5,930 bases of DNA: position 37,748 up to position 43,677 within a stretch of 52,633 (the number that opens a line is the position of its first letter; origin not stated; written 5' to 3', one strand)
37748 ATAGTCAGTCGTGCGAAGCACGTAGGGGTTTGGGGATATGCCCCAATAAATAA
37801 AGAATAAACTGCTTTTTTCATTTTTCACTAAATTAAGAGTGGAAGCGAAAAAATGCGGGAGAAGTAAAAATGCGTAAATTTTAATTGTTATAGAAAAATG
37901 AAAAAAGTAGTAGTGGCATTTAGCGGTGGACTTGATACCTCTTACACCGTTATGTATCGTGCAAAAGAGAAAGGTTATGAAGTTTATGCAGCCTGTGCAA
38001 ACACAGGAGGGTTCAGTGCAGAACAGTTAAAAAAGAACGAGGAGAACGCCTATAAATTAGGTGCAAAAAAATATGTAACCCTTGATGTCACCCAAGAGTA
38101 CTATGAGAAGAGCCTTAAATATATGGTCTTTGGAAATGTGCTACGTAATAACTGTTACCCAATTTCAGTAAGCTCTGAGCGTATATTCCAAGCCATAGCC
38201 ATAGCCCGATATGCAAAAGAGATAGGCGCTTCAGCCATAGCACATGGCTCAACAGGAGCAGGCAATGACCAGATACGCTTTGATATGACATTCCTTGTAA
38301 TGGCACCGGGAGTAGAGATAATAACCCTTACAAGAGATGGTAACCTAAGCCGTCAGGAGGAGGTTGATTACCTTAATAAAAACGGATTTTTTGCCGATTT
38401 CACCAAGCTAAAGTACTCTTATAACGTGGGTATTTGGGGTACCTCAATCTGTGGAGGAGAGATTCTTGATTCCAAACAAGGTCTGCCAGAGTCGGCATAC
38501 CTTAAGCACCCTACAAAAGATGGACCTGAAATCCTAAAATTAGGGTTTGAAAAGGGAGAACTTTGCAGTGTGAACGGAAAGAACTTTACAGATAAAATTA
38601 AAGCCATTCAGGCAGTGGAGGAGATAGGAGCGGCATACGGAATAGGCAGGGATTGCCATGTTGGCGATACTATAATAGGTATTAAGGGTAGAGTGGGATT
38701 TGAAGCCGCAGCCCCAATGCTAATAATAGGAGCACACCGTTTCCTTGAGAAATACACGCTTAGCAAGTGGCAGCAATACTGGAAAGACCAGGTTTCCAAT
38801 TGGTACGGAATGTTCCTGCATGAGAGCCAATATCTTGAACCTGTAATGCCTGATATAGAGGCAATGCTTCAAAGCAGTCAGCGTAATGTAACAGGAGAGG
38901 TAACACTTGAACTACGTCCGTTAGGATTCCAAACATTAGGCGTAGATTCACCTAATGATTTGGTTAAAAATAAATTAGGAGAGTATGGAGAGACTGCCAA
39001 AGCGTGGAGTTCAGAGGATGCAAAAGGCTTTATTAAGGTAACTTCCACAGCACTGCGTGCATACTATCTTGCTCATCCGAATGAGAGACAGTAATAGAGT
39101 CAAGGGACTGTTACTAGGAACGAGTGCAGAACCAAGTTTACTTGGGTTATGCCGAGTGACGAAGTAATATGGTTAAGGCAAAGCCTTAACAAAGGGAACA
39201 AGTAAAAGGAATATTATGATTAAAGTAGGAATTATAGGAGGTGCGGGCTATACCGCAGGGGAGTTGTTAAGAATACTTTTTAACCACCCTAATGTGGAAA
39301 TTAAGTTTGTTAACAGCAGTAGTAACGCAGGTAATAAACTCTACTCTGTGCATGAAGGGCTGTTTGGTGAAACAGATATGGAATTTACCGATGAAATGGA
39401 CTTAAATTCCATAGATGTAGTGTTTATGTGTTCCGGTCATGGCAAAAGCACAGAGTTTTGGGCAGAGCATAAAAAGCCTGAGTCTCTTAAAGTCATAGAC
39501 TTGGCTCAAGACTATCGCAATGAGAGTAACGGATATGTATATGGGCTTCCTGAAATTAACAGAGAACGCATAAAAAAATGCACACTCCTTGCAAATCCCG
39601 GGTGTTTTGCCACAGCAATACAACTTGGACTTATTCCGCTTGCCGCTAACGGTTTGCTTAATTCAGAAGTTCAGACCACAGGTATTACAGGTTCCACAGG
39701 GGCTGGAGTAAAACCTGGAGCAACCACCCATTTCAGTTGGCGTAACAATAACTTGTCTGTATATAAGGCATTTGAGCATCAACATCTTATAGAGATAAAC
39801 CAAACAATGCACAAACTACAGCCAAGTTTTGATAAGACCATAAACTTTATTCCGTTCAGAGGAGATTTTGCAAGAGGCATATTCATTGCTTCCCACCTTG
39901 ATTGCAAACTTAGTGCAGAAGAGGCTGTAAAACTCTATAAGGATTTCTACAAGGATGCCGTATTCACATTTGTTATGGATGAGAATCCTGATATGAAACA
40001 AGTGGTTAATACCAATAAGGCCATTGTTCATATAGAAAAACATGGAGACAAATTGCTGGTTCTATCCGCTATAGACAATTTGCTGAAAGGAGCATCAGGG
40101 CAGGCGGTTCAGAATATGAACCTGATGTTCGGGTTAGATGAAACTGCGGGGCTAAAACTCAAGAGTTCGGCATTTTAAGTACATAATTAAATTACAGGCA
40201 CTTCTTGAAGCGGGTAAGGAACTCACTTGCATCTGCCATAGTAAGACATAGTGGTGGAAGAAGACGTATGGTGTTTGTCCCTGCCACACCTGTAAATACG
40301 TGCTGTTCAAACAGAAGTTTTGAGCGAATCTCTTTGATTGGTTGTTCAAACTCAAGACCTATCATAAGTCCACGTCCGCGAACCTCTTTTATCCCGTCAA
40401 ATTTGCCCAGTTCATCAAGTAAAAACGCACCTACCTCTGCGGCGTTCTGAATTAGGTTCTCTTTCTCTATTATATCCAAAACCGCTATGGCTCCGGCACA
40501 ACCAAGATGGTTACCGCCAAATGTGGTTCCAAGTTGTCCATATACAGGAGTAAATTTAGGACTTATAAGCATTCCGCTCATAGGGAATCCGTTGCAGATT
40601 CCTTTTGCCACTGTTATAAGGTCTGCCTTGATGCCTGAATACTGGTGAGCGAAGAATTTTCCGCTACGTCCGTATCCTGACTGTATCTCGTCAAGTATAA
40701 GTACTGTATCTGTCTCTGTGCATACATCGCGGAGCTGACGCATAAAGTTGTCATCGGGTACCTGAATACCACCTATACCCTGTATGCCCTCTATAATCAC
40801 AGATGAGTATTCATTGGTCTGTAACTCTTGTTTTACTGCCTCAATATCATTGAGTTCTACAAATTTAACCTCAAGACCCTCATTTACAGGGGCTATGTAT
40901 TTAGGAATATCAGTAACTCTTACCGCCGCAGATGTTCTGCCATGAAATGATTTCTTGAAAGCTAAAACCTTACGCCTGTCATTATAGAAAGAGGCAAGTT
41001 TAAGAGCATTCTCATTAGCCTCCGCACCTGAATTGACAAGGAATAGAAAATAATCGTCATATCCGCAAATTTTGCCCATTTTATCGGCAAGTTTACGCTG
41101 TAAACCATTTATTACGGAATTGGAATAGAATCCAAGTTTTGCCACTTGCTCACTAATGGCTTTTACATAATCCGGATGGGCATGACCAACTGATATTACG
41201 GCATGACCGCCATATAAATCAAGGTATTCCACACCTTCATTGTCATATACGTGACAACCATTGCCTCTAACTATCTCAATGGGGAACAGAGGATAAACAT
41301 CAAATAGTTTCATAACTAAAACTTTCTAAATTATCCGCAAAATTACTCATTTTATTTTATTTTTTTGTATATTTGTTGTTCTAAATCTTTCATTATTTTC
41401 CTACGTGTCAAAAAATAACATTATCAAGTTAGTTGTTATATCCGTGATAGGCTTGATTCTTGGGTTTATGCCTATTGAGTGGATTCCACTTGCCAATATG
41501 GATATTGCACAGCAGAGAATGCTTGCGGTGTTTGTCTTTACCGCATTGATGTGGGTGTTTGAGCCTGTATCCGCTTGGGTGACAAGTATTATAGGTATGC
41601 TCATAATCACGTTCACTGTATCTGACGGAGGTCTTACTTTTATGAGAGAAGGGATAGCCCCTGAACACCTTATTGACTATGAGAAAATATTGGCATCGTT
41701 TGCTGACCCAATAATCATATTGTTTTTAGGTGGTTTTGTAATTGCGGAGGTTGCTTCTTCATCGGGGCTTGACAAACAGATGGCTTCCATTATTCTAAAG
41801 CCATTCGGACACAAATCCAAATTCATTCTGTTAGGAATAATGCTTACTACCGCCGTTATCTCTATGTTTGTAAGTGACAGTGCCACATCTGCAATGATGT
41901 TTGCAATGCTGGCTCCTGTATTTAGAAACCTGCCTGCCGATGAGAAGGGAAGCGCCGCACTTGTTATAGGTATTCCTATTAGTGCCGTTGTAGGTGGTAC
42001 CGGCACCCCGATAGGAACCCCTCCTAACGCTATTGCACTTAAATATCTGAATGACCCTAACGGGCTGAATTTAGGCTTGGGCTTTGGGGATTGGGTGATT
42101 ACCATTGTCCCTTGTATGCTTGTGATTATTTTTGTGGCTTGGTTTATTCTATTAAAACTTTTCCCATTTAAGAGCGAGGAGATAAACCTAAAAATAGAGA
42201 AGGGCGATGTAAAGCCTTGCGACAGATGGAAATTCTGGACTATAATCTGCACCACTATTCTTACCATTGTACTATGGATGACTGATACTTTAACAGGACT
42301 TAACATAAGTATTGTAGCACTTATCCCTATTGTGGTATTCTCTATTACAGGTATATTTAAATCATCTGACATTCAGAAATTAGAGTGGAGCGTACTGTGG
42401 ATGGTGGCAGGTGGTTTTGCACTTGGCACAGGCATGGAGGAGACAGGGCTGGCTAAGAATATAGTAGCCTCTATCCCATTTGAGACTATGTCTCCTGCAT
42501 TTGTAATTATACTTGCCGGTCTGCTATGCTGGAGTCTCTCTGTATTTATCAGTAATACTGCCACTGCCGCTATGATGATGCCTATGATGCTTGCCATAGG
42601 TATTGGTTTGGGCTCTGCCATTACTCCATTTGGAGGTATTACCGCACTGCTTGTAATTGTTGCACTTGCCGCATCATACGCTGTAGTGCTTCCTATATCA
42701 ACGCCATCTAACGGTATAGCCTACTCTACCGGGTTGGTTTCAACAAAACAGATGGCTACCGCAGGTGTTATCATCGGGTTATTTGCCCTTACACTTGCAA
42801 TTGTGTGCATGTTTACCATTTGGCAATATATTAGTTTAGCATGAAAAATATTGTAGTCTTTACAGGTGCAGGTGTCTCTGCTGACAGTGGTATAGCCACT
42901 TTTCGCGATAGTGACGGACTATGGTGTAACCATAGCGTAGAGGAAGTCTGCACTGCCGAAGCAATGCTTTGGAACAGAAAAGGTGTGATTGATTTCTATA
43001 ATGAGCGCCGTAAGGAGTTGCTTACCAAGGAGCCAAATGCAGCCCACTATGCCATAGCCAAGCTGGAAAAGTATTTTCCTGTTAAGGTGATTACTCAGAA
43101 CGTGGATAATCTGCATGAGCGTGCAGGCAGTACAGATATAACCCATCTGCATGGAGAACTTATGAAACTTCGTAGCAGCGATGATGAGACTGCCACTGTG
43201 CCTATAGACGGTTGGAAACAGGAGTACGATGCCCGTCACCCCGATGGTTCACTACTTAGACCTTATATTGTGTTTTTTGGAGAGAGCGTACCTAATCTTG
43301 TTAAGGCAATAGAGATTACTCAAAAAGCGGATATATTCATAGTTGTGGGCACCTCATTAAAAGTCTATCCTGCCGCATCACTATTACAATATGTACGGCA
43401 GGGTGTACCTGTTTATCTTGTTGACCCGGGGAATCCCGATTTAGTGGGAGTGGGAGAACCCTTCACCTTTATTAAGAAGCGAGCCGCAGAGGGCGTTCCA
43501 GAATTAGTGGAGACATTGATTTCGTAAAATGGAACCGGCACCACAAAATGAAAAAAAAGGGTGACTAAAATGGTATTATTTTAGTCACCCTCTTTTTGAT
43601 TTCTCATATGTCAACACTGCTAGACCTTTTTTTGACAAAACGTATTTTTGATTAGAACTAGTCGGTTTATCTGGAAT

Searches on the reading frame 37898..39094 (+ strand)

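Call 40: search_protein_families(library=pfam, proteins=[window:37898-39094:+], max_evalue=0.0001)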
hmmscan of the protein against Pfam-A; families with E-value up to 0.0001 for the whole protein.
window:37898-39094:+ (398 aa): 3 families
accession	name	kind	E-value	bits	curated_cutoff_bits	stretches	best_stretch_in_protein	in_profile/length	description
PF00764.25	Arginosuc_synth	-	9e-35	120.5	27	1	3-163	1-160/162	Arginosuccinate synthase N-terminal HUP domain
PF20979.2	Arginosuc_syn_C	-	1.5e-31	110.2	27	1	173-387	1-217/219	Arginosuccinate synthase C-terminal domain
PF06508.19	QueC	-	1.6e-05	24.9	22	1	3-118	1-120/210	Queuosine biosynthesis protein QueC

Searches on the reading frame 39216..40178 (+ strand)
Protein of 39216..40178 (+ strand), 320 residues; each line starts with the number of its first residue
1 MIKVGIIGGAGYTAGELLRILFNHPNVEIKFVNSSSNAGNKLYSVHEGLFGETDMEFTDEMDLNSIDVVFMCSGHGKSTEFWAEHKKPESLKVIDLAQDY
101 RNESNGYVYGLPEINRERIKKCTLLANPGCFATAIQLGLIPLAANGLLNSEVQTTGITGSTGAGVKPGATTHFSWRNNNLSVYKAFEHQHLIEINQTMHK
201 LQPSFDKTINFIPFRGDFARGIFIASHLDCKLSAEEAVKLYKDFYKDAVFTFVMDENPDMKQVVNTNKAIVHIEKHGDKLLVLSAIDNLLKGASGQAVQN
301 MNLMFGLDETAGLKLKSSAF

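Call 40: search_protein_families(library=pfam, proteins=[window:39216-40178:+], max_evalue=0.0001)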
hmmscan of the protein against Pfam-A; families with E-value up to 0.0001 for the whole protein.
window:39216-40178:+ (320 aa): 3 families
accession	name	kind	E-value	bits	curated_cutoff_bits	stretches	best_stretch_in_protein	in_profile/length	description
PF22698.1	Semialdhyde_dhC_1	-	2.8e-43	148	27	1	130-288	1-165/165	Semialdehyde dehydrogenase, dimerisation domain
PF01118.30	Semialdhyde_dh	-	8.2e-28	97.7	26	1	3-121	1-120/121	Semialdehyde dehydrogenase, NAD binding domain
PF02774.23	Semialdhyde_dhC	-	1.6e-06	28.8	26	1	141-291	3-184/184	Semialdehyde dehydrogenase, dimerisation domain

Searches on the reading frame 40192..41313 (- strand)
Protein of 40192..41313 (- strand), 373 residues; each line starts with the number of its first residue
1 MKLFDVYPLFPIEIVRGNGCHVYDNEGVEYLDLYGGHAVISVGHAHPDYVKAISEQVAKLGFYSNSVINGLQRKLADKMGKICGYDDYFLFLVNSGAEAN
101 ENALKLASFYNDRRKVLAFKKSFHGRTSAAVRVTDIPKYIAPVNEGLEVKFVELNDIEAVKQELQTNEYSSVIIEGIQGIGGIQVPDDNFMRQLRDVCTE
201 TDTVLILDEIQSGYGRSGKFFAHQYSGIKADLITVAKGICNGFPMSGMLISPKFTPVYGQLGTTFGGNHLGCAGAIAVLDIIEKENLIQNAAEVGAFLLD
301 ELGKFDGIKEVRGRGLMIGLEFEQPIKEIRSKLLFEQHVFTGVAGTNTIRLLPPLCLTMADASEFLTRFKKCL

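Call 40: search_protein_families(library=pfam, proteins=[window:40192-41313:-], max_evalue=0.0001)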
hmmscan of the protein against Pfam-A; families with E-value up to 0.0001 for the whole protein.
window:40192-41313:- (373 aa): 1 family
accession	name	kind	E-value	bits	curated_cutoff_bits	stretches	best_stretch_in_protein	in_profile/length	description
PF00202.27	Aminotran_3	-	3.3e-96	322.9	30.5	1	10-373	9-403/403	Aminotransferase class-III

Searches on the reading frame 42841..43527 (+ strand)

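Call 40: search_protein_families(library=pfam, proteins=[window:42841-43527:+], max_evalue=0.0001)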
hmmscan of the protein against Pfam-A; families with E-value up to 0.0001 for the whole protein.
window:42841-43527:+ (228 aa): 1 family
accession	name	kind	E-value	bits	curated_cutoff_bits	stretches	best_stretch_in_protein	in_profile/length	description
PF02146.23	SIR2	-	6.1e-41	140.8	24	1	9-177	1-180/180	Sir2 family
